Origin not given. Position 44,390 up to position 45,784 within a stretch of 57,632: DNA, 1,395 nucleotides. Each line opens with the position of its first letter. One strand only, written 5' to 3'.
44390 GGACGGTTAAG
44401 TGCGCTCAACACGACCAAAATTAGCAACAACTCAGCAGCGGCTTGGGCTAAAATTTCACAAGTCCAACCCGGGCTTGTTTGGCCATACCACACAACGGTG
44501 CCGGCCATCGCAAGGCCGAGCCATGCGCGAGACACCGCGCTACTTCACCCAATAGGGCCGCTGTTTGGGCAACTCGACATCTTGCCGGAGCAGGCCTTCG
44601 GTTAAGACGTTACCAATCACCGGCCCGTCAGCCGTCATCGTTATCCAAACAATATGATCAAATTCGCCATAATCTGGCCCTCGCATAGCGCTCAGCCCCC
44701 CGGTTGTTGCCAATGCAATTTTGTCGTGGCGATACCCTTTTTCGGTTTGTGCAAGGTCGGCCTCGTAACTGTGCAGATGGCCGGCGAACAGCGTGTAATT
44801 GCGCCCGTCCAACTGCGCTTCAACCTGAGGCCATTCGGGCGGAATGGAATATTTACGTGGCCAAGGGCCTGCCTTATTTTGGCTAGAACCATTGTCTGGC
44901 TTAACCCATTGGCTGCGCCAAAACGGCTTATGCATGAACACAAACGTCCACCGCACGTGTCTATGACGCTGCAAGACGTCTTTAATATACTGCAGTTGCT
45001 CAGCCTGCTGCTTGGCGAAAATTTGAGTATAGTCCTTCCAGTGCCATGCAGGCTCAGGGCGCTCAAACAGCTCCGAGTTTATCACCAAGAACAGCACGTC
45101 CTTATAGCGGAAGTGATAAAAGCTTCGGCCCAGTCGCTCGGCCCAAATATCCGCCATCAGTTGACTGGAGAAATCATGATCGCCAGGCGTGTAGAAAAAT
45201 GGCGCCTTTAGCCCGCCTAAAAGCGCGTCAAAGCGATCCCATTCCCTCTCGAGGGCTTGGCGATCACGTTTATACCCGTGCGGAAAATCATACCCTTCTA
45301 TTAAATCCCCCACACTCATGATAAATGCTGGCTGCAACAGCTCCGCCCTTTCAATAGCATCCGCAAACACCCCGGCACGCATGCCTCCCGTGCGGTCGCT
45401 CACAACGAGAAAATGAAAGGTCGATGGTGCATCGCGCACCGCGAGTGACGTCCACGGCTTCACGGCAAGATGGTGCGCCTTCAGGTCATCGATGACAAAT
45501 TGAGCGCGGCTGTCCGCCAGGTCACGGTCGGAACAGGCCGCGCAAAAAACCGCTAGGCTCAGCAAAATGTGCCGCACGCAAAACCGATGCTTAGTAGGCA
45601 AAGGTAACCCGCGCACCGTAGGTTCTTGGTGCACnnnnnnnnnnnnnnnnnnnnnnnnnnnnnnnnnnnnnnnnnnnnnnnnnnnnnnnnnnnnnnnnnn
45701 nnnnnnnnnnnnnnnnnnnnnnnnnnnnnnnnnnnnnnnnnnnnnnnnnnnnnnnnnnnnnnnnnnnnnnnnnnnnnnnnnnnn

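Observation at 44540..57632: Has-like layout: ECF sigma, anti-sigma and TonB transducer beside a T1SS and its giant secreted phosphoesterase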

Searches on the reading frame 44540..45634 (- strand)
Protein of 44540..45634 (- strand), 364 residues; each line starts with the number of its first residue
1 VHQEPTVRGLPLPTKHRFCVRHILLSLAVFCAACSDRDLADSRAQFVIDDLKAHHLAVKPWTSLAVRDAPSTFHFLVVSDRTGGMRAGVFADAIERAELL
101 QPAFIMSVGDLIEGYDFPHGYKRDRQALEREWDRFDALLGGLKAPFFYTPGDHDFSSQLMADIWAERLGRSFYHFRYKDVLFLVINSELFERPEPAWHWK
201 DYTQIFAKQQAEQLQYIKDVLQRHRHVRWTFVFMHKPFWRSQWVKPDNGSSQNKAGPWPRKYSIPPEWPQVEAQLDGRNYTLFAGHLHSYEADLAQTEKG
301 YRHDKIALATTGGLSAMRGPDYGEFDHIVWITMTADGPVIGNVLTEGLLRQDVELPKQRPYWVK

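Call 3: search_protein_families(library=pfam, proteins=[window:44540-45634:-], max_evalue=0.01)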
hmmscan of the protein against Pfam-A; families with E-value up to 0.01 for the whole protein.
window:44540-45634:- (364 aa): 1 family
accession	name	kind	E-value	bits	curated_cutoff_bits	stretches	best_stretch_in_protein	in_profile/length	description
PF00149.33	Metallophos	-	1e-05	26.5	21.5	1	75-290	3-191/191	Calcineurin-like phosphoesterase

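Call 6: search_protein_families(library=ncbifam, proteins=[window:44540-45634:-], max_evalue=0.001)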
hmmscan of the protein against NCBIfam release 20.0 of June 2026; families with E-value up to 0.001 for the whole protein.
window:44540-45634:- (364 aa): 0 families

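Call 40: search_solved_structures(query=window:44540-45634:-, max_evalue=0.01)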
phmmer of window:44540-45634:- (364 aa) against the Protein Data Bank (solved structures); distinct sequences matched with E-value up to 0.01: 0.

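Call 50: find_homologous_proteins(query=window:44540-45634:-, max_evalue=1e-10)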
Query window:44540-45634:- (364 aa): 686 proteins with E <= 1e-10 among 5540 candidates; the best 120 are listed.
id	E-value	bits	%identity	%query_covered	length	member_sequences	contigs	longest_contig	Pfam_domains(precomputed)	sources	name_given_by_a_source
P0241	2.1e-240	815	100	95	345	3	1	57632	PF00149.34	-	-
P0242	4.5e-144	498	63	93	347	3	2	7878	-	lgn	-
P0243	1.3e-131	457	58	93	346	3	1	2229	-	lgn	-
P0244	5.8e-128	445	55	95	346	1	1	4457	PF00149.34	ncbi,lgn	ncbi:MAG: metallophosphoesterase [Pseudomonadota bacterium]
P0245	1.1e-127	444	56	94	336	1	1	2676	PF00149.34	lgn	-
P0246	2.4e-126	440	55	93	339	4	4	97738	PF00149.34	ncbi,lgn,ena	-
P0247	1.1e-124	434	58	88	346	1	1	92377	PF00149.34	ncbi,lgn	ncbi:MAG: metallophosphoesterase [Pseudomonadota bacterium]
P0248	2.3e-124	433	53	96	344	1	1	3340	PF00149.34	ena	-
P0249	6.8e-121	422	56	87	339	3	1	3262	PF00149.34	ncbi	ncbi:MAG: metallophosphoesterase [Pseudomonadota bacterium]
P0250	6.7e-108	379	50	93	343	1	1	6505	PF00149.34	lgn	-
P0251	2.4e-107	377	54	84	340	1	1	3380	PF00149.34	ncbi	-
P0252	2.1e-106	374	50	93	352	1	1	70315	PF00149.34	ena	-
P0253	4.8e-105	370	49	95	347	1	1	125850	PF00149.34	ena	-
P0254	1.1e-104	369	51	88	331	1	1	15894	PF00149.34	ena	-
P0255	1.5e-104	368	50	96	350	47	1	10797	PF00149.34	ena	-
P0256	3.3e-104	367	54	84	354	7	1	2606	PF00149.34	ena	-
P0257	3.4e-103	364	49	93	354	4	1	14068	PF00149.34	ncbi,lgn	ncbi:MAG: metallophosphoesterase [Pseudomonadota bacterium]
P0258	9.1e-103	362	52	84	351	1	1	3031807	PF00149.34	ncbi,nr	ncbi:metallophosphoesterase [Hyphomonadaceae bacterium BL14]|nr:metallophosphoesterase [Hyphomonadac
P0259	6.1e-100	353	48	95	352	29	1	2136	PF00149.34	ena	-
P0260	2.1e-99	351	51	84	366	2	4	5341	PF00149.34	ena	-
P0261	3.4e-99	351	52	84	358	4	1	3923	PF00149.34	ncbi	ncbi:MAG: metallophosphoesterase [Pseudomonadota bacterium]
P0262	4.2e-99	350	52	84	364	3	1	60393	PF00149.34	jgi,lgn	-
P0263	5.2e-99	350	50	84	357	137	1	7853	PF00149.34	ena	-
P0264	8.2e-99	349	51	84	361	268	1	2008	PF00149.34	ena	-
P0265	1.0e-98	349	48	94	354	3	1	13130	PF00149.34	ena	-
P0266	1.1e-98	349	52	84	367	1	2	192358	PF00149.34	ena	-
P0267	2.2e-97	345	48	95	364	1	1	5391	PF00149.34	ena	-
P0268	1.9e-96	341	52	84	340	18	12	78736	PF00149.34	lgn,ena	-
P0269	2.8e-95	338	46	94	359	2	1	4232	PF00149.34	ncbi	ncbi:MAG: metallophosphoesterase, partial [Pseudomonadota bacterium]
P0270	2.5e-94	335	50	84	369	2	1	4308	PF00149.34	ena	-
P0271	2.5e-93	331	50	84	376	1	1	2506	PF00149.34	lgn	-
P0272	4.0e-93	331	49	85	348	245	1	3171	PF00149.34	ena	-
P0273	5.9e-92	327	45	94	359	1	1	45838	PF00149.34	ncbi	-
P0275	1.1e-91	326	46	89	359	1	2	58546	PF00149.34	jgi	-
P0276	1.1e-90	323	48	90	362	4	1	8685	PF00149.34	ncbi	ncbi:MAG: metallophosphoesterase [Pseudomonadota bacterium]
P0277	5.0e-90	320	44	94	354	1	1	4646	PF00149.34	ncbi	-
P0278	1.6e-89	319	48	88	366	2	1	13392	PF00149.34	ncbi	-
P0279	1.1e-88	316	48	84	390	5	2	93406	PF00149.34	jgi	-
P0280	2.2e-88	315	44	99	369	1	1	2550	PF00149.34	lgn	-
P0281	5.4e-88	314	44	95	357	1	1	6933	PF00149.34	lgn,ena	-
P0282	6.1e-88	313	45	95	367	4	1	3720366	PF00149.34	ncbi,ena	-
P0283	8.1e-88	313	47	93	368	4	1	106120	PF00149.34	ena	-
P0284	2.2e-87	312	43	94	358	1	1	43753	PF00149.34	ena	-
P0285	2.3e-87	312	43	95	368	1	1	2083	PF00149.34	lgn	-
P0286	2.5e-87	311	45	88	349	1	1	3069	PF00149.34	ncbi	ncbi:MAG: metallophosphoesterase [Myxococcota bacterium]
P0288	5.7e-87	310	45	91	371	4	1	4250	PF00149.34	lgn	-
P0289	7.9e-87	310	43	94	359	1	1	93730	PF00149.34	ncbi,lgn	-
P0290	2.4e-84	302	42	94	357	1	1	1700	PF00149.34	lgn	-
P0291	8.5e-84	300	43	95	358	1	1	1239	PF00149.34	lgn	-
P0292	5.3e-83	297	44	88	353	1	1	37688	PF00149.34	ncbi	-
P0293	5.5e-83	297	41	94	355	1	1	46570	PF00149.34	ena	-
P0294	2.5e-82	295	43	90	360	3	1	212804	PF00149.34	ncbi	ncbi:MAG: metallophosphoesterase family protein [Alphaproteobacteria bacterium]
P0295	1.5e-77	279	46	85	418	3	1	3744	PF00149.34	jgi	jgi:hypothetical protein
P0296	4.3e-77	278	46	93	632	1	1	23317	PF06452.17,PF00149.34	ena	-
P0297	8.9e-77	277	46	86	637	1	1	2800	PF06452.17,PF00149.34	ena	-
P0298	1.7e-76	276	43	88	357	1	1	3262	PF00149.34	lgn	-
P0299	3.2e-76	275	46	86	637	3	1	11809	PF06452.17,PF00149.34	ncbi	ncbi:MAG: metallophosphoesterase [Pseudomonadales bacterium]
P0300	1.1e-75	273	44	96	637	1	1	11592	PF06452.17,PF00149.34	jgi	jgi:hypothetical protein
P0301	2.4e-75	272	45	85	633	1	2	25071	PF00149.34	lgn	-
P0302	7.9e-74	267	43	93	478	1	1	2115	PF00149.34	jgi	jgi:hypothetical protein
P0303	1.6e-73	266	45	86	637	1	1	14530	PF06452.17,PF00149.34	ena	-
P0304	5.1e-73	264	45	83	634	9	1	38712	PF00149.34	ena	-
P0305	6.1e-73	264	45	93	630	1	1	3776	PF06452.17,PF00149.34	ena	-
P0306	9.7e-73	263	48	80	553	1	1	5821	PF00149.34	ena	-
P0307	1.3e-72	263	47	82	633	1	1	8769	PF00149.34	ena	-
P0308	2.5e-72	262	47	82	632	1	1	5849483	PF00149.34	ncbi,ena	-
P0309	3.3e-72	262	44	87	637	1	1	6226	PF06452.17,PF00149.34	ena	-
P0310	4.0e-72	261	43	93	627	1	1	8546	PF06452.17,PF00149.34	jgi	jgi:hypothetical protein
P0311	4.4e-72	261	44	87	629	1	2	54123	PF06452.17,PF00149.34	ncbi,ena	-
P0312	4.5e-72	261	45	82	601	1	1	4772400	PF06452.17,PF00149.34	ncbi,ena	-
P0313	5.3e-72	261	43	94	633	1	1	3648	PF00149.34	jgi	-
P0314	6.3e-72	261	47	81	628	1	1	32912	PF06452.17,PF00149.34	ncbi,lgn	-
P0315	7.7e-72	260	45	83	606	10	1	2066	PF00149.34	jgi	jgi:hypothetical protein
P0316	9.5e-72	260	43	93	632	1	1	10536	PF00149.34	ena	-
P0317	1.3e-71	260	45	82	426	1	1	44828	PF00149.34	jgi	jgi:hypothetical protein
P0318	1.3e-71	260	45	83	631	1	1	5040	PF00149.34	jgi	jgi:hypothetical protein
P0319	1.9e-71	259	44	93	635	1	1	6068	PF00149.34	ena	-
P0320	2.1e-71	259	44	90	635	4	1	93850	PF00149.34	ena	-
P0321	2.2e-71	259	43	94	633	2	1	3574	PF00149.34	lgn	-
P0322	2.3e-71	259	43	93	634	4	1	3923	PF06452.17,PF00149.34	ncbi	-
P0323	2.7e-71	259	44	84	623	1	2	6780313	PF06452.17,PF00149.34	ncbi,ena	-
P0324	3.1e-71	258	45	91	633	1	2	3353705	PF00149.34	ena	-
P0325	3.5e-71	258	44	93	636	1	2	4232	PF00149.34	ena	-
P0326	3.6e-71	258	41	92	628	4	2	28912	PF06452.17,PF00149.34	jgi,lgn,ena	jgi:3',5'-cyclic AMP phosphodiesterase CpdA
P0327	5.3e-71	258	46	82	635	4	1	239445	PF00149.34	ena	-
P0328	6.1e-71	258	44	82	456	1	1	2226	PF00149.34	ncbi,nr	ncbi:MAG TPA: metallophosphoesterase, partial [Myxococcota bacterium]|nr:metallophosphoesterase [Myx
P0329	7.0e-71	257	46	81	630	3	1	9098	PF06452.17,PF00149.34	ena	-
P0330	1.0e-70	257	46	81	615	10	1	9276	PF00149.34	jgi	jgi:hypothetical protein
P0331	1.1e-70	257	43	93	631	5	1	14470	PF06452.17,PF00149.34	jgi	jgi:hypothetical protein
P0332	1.3e-70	256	41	92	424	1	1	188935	PF12850.13,PF00149.34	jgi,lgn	jgi:predicted phosphodiesterase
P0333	1.6e-70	256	43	91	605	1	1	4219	PF06452.17,PF00149.34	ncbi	-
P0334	1.7e-70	256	42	93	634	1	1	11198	PF00149.34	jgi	jgi:hypothetical protein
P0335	1.9e-70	256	42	93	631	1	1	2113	PF06452.17,PF00149.34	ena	-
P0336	2.0e-70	256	46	83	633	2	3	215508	PF00149.34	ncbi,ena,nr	ncbi:MAG: metallophosphoesterase [Gammaproteobacteria bacterium]|nr:metallophosphoesterase [Gammapro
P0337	2.2e-70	256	45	83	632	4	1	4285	PF00149.34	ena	-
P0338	2.2e-70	256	42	93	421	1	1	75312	PF00149.34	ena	-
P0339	2.5e-70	256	43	92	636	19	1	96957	PF00149.34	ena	-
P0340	3.0e-70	255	46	81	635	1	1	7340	PF06452.17,PF00149.34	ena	-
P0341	3.4e-70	255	45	82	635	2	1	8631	PF00149.34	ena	-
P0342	4.4e-70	255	45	81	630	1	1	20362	PF00149.34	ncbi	-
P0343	4.9e-70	255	42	93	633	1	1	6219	PF00149.34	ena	-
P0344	5.0e-70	254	45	83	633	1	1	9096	PF06452.17,PF00149.34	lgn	-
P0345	5.9e-70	254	45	83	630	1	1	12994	PF00149.34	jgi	-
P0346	7.0e-70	254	42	92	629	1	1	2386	PF06452.17,PF00149.34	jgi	jgi:hypothetical protein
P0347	7.5e-70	254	45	83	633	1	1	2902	PF00149.34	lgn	-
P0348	7.5e-70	254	45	83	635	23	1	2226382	PF00149.34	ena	-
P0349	8.6e-70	254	43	92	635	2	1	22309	PF00149.34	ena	-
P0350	9.1e-70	254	43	86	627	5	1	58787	PF06452.17,PF00149.34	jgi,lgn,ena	-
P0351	1.2e-69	253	44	85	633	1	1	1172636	PF00149.34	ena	-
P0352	1.3e-69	253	45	83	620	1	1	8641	PF06452.17,PF00149.34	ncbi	-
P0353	1.5e-69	253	45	83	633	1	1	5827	PF00149.34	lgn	-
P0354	1.6e-69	253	42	91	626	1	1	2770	PF00149.34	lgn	-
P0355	1.6e-69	253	43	93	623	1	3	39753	PF00149.34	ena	-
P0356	2.8e-69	252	44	80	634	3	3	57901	PF00149.34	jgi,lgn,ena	-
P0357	4.0e-69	252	45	83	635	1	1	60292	PF00149.34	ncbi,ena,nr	ncbi:MAG: metallophosphoesterase [Gammaproteobacteria bacterium]|nr:metallophosphoesterase [Gammapro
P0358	4.7e-69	251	44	83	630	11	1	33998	PF00149.34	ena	-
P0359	4.8e-69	251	43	84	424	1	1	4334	PF00149.34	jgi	jgi:hypothetical protein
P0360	4.8e-69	251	46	83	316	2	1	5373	PF00149.34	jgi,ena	jgi:hypothetical protein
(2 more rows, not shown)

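Call 51: find_encoding_contigs(protein=P0247, flank=10000, max_places=1)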
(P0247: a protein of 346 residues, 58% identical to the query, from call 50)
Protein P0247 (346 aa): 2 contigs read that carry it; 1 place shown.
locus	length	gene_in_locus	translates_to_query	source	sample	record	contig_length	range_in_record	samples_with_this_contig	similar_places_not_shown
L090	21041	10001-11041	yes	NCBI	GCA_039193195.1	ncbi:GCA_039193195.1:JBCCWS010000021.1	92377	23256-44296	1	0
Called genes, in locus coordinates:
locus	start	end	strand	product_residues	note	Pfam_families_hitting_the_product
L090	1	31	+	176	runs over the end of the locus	PF01047:MarR, PF12802:MarR_2, PF13463:HTH_27 (weak)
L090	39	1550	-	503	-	PF07364:DUF1485, PF07171:MlrC_C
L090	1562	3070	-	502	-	PF00144:Beta-lactamase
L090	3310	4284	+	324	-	PF02423:OCD_Mu_crystall, PF01488:Shikimate_DH (weak)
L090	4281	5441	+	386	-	PF01168:Ala_racemase_N, PF14031:D-ser_dehydrat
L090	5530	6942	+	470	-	PF00561:Abhydrolase_1, PF08386:Abhydrolase_4 (weak)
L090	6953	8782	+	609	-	PF05960:DUF885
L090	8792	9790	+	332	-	PF00291:PALP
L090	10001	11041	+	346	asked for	PF00149:Metallophos (faint)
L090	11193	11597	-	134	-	PF01475:FUR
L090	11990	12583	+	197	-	-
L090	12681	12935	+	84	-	PF01197:Ribosomal_L31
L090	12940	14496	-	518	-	PF01425:Amidase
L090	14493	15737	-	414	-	PF01168:Ala_racemase_N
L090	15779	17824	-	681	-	PF07715:Plug, PF00593:TonB_dep_Rec_b-barrel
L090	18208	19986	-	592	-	PF01019:G_glu_transpept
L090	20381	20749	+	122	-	PF18902:DUF5658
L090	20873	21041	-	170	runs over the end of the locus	PF00578:AhpC-TSA, PF08534:Redoxin, PF13098:Thioredoxin_2 (weak)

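Call 52: find_encoding_contigs(protein=P0258, flank=10000, max_places=1)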
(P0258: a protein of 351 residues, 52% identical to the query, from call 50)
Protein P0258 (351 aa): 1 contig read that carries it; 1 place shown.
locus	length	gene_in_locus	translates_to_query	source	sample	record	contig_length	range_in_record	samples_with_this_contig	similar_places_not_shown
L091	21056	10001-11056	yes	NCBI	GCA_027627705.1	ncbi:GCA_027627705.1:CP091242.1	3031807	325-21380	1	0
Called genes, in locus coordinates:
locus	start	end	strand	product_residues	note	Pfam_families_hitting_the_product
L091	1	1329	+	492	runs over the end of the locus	PF05136:Phage_portal_2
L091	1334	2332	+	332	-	PF00574:CLP_protease, PF01972:SDH_protease, PF25145:NfeD1b_N (weak)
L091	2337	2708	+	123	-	PF02924:HDPD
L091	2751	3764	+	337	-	PF03864:Phage_cap_E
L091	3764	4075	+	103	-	PF05354:Phage_attach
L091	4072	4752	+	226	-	PF20039:DUF6441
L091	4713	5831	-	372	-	PF13776:DUF4172, PF02661:Fic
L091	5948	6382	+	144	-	-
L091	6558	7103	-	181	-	-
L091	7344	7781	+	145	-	PF18906:Phage_tube_2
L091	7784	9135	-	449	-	PF01527:HTH_Tnp_1, PF13384:HTH_23, PF13518:HTH_28, PF13551:HTH_29 (weak), PF13565:HTH_32, PF24764:rva_4 (faint), PF00665:rve, PF13683:rve_3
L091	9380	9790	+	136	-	PF13560:HTH_31 (weak), PF01381:HTH_3, PF12844:HTH_19 (weak)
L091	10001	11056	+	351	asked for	PF00149:Metallophos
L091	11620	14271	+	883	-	PF07715:Plug, PF00593:TonB_dep_Rec_b-barrel, PF14905:OMP_b-brl_3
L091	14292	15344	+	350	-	PF03009:GDPD, PF16387:DUF4996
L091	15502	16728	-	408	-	PF07690:MFS_1, PF12832:MFS_1_like (faint), PF13347:MFS_2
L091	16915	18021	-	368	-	PF00480:ROK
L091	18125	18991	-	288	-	PF00149:Metallophos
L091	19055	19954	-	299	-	PF03372:Exo_endo_phos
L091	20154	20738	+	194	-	-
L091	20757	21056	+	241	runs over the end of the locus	PF03781:FGE-sulfatase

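Call 63: predict_structure(alignment_id=A2)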
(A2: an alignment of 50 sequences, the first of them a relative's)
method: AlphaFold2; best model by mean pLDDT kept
length: 345 residues; sequences in the alignment: 50
mean_pLDDT: 88.8   pTM: 0.89
mean pLDDT of the five models: 88.8, 87.9, 87.4, 87.2, 86.0
residues with pLDDT >= 90: 209; 70-90: 115; 50-70: 21; < 50: 0
segments of 3 or more residues with pLDDT < 50: none
pLDDT, mean of each block of 10 residues (from residue 1): 72 61 76 83 82 90 73 83 94 85 92 92 93 92 94 96 97 76 88 98 97 97 89 89 93 97 94 95 97 80 93 95 92 95 87
secondary structure, 60 per line:
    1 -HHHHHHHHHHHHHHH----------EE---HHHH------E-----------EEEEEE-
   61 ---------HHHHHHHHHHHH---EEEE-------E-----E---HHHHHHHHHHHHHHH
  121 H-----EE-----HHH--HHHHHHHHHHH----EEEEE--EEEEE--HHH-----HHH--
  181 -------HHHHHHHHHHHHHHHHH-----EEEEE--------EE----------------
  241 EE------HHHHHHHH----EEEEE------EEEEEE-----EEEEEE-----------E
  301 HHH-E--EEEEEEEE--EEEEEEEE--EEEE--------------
elements in order: H2-16 H32-35 E54-59 H70-81 E85-88 H106-121 H139-149 E154-158 E161-165 H188-204 E210-214 H249-256 E261-265 E272-277 E283-288 E308-315 E318-325 E328-331
